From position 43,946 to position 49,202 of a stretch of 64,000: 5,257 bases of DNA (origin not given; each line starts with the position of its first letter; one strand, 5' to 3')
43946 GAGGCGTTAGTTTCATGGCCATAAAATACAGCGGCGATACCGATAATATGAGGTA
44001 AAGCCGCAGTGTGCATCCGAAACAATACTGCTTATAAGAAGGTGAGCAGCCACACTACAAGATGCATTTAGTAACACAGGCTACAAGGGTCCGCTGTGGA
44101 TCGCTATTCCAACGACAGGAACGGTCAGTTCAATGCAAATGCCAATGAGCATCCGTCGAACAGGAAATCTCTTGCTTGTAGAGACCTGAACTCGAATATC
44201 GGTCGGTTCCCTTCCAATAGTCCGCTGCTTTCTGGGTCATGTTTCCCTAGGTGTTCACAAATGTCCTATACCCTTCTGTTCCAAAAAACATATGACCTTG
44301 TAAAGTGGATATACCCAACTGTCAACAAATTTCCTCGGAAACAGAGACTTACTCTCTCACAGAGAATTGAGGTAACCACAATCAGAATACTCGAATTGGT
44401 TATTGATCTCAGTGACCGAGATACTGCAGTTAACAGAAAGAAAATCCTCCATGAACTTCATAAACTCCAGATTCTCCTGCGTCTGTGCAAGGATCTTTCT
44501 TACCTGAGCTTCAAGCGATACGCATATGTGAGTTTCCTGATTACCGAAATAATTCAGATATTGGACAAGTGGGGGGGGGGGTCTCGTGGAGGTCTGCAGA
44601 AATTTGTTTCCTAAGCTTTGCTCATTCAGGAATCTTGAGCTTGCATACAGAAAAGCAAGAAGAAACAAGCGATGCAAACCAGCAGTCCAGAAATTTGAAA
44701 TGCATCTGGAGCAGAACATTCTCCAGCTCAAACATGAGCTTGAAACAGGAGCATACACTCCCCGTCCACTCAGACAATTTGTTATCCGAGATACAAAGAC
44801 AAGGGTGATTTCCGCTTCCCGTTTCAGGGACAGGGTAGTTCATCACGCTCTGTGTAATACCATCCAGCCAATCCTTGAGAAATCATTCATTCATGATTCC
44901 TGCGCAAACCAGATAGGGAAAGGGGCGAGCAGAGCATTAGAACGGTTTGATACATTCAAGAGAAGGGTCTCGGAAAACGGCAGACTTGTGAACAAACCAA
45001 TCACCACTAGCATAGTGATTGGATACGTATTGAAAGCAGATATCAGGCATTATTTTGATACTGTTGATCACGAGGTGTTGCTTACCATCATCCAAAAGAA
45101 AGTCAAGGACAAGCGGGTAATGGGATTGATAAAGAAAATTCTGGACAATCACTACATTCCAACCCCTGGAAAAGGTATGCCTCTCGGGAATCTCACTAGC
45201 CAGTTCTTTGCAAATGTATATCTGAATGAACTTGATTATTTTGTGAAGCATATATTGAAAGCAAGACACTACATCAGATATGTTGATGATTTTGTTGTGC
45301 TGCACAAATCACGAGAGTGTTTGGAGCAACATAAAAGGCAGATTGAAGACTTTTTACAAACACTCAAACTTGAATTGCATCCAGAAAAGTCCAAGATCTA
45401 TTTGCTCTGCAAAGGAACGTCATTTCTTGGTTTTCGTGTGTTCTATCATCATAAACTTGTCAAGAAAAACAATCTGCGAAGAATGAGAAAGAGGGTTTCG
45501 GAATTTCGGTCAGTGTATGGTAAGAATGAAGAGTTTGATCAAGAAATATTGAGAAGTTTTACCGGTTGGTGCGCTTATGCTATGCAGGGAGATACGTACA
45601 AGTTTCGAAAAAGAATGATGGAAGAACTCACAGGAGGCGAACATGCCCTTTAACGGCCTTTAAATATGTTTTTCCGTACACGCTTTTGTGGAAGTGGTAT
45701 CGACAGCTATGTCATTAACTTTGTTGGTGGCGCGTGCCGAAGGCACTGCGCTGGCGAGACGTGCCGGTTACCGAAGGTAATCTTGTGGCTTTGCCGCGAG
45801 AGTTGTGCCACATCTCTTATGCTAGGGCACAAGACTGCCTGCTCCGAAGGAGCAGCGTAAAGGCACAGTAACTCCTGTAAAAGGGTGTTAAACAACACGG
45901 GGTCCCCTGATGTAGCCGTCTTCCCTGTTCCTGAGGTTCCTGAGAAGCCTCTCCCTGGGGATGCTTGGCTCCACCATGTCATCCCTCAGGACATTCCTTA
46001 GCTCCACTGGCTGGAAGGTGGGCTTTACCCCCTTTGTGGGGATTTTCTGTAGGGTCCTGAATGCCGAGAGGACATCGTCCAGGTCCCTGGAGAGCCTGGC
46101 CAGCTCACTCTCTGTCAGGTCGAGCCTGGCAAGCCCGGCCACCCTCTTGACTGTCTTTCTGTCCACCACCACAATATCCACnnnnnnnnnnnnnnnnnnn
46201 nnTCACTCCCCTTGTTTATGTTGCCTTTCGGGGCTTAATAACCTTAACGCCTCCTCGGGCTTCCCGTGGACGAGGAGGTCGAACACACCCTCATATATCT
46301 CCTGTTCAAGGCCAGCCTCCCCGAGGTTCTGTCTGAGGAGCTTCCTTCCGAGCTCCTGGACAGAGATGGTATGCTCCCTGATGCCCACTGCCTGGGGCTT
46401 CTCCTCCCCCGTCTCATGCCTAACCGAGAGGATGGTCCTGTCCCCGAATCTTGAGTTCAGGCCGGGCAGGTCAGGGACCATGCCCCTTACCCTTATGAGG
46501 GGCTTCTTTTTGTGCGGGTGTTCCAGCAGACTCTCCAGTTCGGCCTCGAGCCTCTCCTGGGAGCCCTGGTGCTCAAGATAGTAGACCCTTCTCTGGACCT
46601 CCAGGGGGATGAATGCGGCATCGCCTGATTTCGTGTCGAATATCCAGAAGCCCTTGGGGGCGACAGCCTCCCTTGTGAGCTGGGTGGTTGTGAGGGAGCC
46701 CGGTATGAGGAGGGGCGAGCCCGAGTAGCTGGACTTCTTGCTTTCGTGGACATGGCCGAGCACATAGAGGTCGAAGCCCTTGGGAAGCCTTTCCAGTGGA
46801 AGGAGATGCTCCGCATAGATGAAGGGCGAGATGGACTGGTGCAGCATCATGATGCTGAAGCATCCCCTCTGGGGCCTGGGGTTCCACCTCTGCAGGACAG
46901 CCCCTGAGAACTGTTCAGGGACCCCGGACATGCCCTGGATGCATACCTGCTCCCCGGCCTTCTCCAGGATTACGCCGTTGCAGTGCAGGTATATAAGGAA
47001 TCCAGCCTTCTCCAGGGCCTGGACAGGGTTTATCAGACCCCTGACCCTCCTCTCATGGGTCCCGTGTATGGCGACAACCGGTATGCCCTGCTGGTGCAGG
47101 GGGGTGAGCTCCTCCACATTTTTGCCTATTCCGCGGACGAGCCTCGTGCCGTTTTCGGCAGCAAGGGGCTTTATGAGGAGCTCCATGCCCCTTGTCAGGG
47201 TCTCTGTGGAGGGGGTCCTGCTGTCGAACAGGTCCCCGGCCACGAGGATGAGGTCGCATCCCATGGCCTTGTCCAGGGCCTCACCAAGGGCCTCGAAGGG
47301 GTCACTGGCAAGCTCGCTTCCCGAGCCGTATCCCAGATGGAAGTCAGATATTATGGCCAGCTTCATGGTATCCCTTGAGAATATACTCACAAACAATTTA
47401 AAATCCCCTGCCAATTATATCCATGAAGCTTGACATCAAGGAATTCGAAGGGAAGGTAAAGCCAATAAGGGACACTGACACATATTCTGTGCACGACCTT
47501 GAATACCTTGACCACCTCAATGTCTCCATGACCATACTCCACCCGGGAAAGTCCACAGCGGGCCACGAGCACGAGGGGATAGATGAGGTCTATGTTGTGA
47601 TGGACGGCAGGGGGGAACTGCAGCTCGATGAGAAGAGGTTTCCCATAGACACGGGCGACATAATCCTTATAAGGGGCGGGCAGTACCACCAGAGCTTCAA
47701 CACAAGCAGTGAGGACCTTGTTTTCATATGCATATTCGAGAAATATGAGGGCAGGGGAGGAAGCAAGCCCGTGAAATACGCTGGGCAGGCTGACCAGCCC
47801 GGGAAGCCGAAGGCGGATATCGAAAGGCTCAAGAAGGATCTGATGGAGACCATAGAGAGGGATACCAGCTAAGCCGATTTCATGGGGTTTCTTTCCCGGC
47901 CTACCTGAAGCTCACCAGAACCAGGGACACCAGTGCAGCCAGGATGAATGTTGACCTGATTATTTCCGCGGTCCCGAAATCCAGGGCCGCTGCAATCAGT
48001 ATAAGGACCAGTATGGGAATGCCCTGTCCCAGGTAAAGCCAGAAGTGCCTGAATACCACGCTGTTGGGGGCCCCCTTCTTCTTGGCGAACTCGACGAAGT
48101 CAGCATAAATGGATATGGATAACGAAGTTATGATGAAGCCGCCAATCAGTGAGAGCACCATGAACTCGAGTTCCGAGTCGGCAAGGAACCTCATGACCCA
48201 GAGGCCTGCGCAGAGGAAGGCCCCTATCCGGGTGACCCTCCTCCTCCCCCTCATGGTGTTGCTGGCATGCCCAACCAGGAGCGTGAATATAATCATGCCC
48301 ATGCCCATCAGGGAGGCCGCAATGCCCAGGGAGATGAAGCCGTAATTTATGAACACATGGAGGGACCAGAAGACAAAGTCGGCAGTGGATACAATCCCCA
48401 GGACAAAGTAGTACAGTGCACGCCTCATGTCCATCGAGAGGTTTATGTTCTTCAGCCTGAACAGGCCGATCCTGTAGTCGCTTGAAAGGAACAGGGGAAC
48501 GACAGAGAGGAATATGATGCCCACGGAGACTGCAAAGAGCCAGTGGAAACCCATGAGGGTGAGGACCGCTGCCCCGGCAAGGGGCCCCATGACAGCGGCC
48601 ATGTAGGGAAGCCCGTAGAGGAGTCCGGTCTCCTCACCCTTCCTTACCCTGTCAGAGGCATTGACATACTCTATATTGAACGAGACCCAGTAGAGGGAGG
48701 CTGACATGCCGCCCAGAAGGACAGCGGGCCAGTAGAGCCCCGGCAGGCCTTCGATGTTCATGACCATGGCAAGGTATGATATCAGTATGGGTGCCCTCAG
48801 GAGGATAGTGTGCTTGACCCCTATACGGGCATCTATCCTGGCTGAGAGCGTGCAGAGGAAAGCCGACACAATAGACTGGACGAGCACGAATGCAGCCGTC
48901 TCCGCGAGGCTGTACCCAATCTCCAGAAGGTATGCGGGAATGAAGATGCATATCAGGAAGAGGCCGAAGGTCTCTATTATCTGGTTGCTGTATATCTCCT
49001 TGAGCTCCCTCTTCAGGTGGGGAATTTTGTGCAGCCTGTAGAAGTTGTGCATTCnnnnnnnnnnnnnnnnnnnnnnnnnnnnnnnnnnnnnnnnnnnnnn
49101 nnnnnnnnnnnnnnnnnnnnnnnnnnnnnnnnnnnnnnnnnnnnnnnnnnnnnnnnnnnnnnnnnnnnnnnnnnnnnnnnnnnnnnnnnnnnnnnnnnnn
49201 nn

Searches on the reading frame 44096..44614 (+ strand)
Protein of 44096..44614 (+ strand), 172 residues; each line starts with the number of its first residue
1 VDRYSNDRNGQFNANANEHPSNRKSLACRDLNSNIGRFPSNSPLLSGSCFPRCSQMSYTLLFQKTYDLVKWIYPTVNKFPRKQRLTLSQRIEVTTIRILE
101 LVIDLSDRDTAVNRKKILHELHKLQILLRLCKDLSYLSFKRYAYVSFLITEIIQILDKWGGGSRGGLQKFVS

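Call 44: search_protein_families(library=pfam, proteins=[window:44096-44614:+], max_evalue=0.01)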
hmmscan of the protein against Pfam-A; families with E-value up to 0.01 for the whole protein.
window:44096-44614:+ (172 aa): 3 families
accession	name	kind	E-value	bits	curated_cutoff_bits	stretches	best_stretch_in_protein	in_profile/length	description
PF22296.2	bAvd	-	9.1e-15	55.5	40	1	61-159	3-103/107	bAvd-like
PF05372.16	Delta_lysin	-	3.6e-05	23.4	25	1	67-79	11-23/25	Delta lysin family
PF05635.17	23S_rRNA_IVP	-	0.00022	21.8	33.8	1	62-157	6-105/106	23S rRNA-intervening sequence protein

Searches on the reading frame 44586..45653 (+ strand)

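Call 44: search_protein_families(library=pfam, proteins=[window:44586-45653:+], max_evalue=0.01)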
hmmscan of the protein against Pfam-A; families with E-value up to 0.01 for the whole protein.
window:44586-45653:+ (355 aa): 2 families
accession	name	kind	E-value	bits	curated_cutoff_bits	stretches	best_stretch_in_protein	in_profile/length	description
PF00078.32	RVT_1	-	4.3e-22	79.3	29.6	1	70-285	7-205/205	Reverse transcriptase (RNA-dependent DNA polymerase)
PF13495.12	Phage_int_SAM_4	-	0.0049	17.7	27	0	228-281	21-74/85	Phage integrase, N-terminal SAM-like domain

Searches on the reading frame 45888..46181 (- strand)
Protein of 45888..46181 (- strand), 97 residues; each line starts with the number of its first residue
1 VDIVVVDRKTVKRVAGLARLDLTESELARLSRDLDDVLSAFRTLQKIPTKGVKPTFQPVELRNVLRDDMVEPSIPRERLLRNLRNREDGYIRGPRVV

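Call 64: search_protein_families(library=pfam, proteins=[window:45888-46181:-], max_evalue=0.001)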
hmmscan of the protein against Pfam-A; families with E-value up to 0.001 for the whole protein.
window:45888-46181:- (97 aa): 1 family
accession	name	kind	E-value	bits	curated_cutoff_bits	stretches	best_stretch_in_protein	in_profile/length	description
PF02686.20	GatC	-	2.1e-16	60.3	23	1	22-92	1-65/66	Glu-tRNAGln amidotransferase C subunit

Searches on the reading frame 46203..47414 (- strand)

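Call 65: search_protein_families(library=pfam, proteins=[window:46203-47414:-], max_evalue=0.001)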
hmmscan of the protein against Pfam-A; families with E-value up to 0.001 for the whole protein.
window:46203-47414:- (403 aa): 2 families
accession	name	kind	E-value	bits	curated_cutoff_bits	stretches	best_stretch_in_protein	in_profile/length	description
PF00149.33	Metallophos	-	5.1e-10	40.5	21.5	1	17-224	1-190/191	Calcineurin-like phosphoesterase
PF12850.12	Metallophos_2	-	1.6e-09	38.4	27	1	17-249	1-143/154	Calcineurin-like phosphoesterase superfamily domain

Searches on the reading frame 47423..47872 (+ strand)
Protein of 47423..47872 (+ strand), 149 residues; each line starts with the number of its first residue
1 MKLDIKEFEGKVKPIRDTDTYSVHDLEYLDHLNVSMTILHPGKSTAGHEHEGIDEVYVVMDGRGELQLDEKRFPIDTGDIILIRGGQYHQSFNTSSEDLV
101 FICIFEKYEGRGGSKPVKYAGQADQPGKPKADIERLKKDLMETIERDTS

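Call 65: search_protein_families(library=pfam, proteins=[window:47423-47872:+], max_evalue=0.001)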
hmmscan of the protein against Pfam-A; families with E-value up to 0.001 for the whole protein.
window:47423-47872:+ (149 aa): 2 families
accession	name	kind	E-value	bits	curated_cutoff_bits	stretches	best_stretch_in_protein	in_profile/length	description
PF07883.17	Cupin_2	-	2.2e-15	56.6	27.2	1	37-105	3-70/70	Cupin domain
PF02311.25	AraC_binding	-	0.00022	21.4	21.1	1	41-90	12-60/135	AraC-like ligand binding domain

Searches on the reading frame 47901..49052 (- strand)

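Call 65: search_protein_families(library=pfam, proteins=[window:47901-49052:-], max_evalue=0.001)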
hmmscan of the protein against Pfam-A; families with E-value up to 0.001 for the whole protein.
window:47901-49052:- (383 aa): 1 family
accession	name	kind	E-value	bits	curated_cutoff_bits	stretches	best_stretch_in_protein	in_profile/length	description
PF07690.21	MFS_1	-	1.4e-08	34.5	33.4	1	24-328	5-330/347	Major Facilitator Superfamily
